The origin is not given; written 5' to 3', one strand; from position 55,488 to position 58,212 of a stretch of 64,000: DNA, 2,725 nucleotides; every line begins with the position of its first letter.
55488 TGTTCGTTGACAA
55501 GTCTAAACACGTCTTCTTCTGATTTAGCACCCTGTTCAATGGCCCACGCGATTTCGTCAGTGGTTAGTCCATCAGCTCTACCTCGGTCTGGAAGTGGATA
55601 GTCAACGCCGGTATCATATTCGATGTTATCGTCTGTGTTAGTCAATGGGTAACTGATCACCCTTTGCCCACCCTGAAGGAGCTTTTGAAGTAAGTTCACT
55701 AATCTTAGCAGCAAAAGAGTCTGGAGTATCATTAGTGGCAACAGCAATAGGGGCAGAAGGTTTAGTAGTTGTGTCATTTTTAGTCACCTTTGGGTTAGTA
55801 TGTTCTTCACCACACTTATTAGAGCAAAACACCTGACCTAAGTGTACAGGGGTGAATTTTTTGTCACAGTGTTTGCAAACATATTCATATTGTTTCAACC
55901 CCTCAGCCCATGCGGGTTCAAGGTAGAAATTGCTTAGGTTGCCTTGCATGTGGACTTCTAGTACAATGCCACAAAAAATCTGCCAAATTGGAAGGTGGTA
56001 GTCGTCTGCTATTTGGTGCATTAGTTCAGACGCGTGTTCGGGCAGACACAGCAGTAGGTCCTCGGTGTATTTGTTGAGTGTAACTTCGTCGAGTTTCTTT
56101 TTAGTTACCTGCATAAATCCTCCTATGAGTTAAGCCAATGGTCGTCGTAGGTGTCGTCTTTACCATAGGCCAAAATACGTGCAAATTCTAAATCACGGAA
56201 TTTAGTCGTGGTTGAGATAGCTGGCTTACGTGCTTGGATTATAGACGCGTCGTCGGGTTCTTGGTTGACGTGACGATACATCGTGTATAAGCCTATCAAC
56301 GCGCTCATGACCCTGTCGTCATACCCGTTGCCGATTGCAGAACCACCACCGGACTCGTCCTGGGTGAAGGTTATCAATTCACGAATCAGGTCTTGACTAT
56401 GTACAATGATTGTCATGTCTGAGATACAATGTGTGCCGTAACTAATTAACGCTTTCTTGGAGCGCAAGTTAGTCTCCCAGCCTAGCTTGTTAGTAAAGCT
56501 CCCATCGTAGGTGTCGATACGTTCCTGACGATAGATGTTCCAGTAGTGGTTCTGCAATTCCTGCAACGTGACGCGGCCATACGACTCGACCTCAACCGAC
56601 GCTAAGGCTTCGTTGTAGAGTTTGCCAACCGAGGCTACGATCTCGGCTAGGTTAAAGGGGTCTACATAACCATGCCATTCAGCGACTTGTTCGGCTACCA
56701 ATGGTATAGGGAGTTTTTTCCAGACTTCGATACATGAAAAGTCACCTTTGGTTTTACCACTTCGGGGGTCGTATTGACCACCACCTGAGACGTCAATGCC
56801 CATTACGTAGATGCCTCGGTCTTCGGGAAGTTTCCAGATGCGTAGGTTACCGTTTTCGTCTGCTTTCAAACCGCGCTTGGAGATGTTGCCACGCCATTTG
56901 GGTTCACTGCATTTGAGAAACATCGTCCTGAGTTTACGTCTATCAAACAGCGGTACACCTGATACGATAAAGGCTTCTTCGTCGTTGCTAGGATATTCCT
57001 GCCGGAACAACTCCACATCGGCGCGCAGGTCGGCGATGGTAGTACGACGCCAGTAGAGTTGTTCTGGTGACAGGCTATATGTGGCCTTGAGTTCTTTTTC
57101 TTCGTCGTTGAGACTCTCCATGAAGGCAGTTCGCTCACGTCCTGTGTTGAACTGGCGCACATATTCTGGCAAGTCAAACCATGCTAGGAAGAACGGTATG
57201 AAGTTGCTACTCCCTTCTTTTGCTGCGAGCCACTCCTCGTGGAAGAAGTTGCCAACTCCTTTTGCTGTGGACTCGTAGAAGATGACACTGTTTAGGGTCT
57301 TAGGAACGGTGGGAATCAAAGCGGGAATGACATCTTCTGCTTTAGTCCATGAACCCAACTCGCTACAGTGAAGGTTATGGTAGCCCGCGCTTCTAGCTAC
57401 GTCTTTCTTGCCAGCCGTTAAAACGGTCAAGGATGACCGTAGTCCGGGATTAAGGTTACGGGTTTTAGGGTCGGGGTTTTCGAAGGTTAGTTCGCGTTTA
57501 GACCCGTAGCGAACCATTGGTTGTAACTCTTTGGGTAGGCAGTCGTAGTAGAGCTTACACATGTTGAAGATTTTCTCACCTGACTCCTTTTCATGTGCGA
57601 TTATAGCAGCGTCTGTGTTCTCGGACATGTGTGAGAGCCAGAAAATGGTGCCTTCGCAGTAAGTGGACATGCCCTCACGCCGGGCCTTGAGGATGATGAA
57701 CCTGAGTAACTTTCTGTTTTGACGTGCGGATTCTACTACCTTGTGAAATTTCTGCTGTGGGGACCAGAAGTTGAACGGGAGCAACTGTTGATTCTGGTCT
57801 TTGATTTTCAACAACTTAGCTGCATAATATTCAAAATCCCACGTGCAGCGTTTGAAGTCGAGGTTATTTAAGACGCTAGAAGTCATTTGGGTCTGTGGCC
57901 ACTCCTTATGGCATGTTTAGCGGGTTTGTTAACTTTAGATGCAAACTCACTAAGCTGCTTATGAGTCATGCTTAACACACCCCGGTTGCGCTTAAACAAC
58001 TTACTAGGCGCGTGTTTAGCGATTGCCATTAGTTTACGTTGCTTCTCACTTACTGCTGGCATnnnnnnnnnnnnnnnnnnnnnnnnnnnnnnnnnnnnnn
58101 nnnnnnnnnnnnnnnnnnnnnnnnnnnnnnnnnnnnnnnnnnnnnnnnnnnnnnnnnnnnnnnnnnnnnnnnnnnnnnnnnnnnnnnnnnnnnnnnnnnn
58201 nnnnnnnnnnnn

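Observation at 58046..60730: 894-aa multi-domain protein ending in an RlpA-like DPBB lytic-transglycosylase domain, placed between the lysis cassette and terminase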

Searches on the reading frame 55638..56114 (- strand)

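Call 3: search_protein_families(library=pfam, proteins=[window:55638-56114:-], max_evalue=0.01)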
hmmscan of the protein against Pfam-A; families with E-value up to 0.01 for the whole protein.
window:55638-56114:- (158 aa): 1 family
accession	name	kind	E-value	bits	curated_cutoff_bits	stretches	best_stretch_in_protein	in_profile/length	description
PF05766.18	NinG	-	0.00051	20.4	25.4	1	78-115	7-43/193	Bacteriophage Lambda NinG protein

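Call 4: search_protein_families(library=phrogs, proteins=[window:55638-56114:-], max_evalue=0.01)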
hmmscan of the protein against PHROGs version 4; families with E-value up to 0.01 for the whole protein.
window:55638-56114:- (158 aa): 7 families
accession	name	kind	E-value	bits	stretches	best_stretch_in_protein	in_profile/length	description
phrog_1271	-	DNA, RNA and nucleotide metabolism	1.9e-05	25.2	1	74-112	174-207/361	HNH endonuclease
phrog_1333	-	unknown function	6.8e-05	24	1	77-127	100-150/166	-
phrog_15471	-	DNA, RNA and nucleotide metabolism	7.8e-05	23.6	1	21-105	68-131/183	HNH endonuclease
phrog_171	-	DNA, RNA and nucleotide metabolism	0.00044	21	1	79-105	40-66/452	NinG/ Rap DNA junction specific endonuclease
phrog_31911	-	unknown function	0.0044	18.4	1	78-121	7-49/121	-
phrog_16925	-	unknown function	0.0056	17.9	1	78-128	6-52/151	-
phrog_12986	-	unknown function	0.0058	17.8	0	76-112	5-41/130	-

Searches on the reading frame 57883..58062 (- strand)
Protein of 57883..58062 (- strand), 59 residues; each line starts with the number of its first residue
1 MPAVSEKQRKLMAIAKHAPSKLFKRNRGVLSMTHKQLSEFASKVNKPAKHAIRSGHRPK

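Call 3: search_protein_families(library=pfam, proteins=[window:57883-58062:-], max_evalue=0.01)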
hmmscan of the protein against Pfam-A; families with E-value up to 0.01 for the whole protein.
window:57883-58062:- (59 aa): 0 families

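Call 4: search_protein_families(library=phrogs, proteins=[window:57883-58062:-], max_evalue=0.01)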
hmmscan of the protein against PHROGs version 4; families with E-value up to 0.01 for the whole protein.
window:57883-58062:- (59 aa): 1 family
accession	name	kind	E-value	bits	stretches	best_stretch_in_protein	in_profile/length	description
phrog_16759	-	unknown function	0.0023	19.2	1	1-43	1-41/58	-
